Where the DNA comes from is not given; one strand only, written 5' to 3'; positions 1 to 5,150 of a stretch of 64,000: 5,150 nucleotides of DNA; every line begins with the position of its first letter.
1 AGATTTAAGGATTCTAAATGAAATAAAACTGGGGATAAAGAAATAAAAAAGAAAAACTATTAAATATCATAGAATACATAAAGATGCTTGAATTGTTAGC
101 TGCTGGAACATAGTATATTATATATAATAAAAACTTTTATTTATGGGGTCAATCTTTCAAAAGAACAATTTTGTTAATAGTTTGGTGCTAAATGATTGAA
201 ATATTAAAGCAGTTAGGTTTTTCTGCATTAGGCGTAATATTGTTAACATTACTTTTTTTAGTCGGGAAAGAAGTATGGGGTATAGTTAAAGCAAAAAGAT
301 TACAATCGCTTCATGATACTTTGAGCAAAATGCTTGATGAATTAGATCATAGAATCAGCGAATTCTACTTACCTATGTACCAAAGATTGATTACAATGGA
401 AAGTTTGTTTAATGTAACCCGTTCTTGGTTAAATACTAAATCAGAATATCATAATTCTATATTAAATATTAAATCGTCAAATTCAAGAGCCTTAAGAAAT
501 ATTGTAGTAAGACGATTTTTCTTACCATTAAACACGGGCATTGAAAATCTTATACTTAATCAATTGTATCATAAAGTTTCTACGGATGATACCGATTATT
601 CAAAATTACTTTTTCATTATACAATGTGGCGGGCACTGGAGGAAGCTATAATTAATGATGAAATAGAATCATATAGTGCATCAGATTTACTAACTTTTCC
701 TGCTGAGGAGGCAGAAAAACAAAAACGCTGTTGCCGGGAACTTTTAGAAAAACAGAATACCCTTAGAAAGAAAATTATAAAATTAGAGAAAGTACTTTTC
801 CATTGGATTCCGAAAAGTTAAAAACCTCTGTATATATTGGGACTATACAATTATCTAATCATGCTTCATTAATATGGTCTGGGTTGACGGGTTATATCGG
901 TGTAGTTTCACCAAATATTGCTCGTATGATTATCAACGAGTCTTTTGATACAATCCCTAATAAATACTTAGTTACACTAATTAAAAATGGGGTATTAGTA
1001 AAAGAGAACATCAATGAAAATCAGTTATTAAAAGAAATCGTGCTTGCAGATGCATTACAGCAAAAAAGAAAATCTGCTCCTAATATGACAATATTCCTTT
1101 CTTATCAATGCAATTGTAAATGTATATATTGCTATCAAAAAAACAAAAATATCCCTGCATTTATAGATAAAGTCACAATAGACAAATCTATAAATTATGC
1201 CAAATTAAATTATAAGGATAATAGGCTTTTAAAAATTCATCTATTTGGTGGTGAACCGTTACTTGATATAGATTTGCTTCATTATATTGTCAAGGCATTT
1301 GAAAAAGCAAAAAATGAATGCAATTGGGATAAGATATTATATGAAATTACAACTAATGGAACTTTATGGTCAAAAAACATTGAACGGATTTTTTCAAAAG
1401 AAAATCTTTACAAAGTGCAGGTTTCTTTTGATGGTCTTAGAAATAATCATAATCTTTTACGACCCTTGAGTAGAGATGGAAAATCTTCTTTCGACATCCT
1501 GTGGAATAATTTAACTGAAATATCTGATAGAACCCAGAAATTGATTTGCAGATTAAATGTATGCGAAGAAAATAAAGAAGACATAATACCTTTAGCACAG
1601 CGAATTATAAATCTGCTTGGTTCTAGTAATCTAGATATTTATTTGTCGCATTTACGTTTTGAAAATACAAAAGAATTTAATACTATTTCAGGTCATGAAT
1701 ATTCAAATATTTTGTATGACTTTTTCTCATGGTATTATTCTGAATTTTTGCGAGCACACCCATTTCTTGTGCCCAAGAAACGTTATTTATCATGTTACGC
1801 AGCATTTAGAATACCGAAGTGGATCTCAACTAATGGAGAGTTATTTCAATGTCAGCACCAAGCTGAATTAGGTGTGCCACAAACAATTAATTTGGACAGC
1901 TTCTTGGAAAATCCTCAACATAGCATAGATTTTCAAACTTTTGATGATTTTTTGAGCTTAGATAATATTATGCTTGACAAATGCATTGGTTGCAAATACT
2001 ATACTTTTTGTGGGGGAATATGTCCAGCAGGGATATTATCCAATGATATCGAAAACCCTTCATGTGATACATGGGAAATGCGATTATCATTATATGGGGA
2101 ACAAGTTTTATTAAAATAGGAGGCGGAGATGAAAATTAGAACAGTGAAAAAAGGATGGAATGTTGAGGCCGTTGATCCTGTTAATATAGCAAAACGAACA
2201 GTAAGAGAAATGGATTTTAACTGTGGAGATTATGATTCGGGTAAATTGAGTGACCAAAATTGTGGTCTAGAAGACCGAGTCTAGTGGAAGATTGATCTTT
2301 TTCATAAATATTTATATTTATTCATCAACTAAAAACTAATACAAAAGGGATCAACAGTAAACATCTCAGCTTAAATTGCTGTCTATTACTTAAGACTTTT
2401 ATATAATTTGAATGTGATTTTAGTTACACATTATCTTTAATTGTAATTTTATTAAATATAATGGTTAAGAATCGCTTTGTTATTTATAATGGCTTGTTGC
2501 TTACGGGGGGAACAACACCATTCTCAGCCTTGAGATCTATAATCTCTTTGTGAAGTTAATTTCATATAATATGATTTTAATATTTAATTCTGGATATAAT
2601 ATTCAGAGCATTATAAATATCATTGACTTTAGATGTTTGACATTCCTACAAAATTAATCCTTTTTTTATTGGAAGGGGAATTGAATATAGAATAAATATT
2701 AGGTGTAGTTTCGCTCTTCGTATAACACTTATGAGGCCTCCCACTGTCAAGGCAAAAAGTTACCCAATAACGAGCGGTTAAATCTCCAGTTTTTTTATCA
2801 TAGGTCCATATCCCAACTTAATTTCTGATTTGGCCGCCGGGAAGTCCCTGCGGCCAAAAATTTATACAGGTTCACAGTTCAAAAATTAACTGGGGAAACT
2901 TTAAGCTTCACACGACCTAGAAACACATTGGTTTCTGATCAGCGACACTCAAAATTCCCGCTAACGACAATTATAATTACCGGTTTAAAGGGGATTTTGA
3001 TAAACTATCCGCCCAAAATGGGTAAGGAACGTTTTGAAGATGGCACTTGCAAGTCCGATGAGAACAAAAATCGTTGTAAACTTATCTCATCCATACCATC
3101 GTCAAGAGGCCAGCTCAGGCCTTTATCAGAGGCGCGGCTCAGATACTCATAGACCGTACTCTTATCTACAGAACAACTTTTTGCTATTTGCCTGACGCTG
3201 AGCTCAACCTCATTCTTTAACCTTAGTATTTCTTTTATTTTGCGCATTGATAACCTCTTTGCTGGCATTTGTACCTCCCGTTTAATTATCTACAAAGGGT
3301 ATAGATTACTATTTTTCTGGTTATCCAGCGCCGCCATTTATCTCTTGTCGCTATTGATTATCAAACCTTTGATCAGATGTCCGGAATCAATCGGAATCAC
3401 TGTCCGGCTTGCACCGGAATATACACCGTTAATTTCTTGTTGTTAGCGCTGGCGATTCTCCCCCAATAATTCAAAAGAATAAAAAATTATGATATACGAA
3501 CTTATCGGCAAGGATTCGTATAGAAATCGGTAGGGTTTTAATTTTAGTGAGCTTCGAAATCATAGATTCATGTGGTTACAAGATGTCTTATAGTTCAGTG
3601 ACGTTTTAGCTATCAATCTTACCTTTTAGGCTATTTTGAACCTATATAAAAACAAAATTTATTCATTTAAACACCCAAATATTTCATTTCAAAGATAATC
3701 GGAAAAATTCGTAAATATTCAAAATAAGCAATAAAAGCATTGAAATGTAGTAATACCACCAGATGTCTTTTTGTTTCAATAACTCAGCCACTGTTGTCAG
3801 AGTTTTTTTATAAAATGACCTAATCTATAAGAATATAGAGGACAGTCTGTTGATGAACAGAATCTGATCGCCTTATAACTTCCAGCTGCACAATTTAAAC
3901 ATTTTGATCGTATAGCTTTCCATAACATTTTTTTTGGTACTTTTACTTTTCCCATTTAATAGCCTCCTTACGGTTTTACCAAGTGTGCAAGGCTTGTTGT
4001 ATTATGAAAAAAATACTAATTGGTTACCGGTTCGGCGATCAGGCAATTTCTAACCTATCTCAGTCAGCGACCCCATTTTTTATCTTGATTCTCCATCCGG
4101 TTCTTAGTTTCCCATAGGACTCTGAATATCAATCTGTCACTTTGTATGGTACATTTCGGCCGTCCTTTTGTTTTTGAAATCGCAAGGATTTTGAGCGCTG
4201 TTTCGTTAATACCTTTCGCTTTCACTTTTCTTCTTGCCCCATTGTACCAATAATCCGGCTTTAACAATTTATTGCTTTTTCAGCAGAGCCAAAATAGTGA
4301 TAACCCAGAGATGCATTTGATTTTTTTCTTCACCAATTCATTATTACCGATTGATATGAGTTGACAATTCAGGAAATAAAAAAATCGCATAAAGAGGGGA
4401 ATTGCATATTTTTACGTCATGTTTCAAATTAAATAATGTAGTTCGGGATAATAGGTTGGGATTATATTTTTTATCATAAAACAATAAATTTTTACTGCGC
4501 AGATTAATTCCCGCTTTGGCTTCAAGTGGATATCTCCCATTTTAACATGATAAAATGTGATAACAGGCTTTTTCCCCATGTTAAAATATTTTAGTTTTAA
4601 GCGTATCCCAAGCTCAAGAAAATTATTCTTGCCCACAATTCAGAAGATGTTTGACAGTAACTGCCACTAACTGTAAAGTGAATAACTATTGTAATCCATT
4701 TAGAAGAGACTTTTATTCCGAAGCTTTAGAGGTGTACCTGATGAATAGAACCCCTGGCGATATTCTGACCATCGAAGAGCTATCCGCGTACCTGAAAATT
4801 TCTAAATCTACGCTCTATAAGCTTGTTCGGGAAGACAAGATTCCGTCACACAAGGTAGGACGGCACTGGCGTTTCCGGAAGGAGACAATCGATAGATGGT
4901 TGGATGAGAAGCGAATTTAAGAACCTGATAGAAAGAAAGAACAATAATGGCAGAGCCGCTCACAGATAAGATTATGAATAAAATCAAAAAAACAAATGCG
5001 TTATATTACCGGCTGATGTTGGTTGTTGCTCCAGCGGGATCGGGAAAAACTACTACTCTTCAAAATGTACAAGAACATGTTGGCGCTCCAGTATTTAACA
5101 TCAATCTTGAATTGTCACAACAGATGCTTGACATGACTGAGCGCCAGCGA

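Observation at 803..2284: Radical-SAM/SPASM maturase followed by an unannotated 51-aa Cys-containing peptide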

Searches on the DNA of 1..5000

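Call 61: search_rna_families(source=window, start=1, end=5000, threshold=evalue, max_evalue=0.1)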
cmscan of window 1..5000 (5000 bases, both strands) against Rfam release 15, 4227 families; matches with E-value up to 0.1: 0.
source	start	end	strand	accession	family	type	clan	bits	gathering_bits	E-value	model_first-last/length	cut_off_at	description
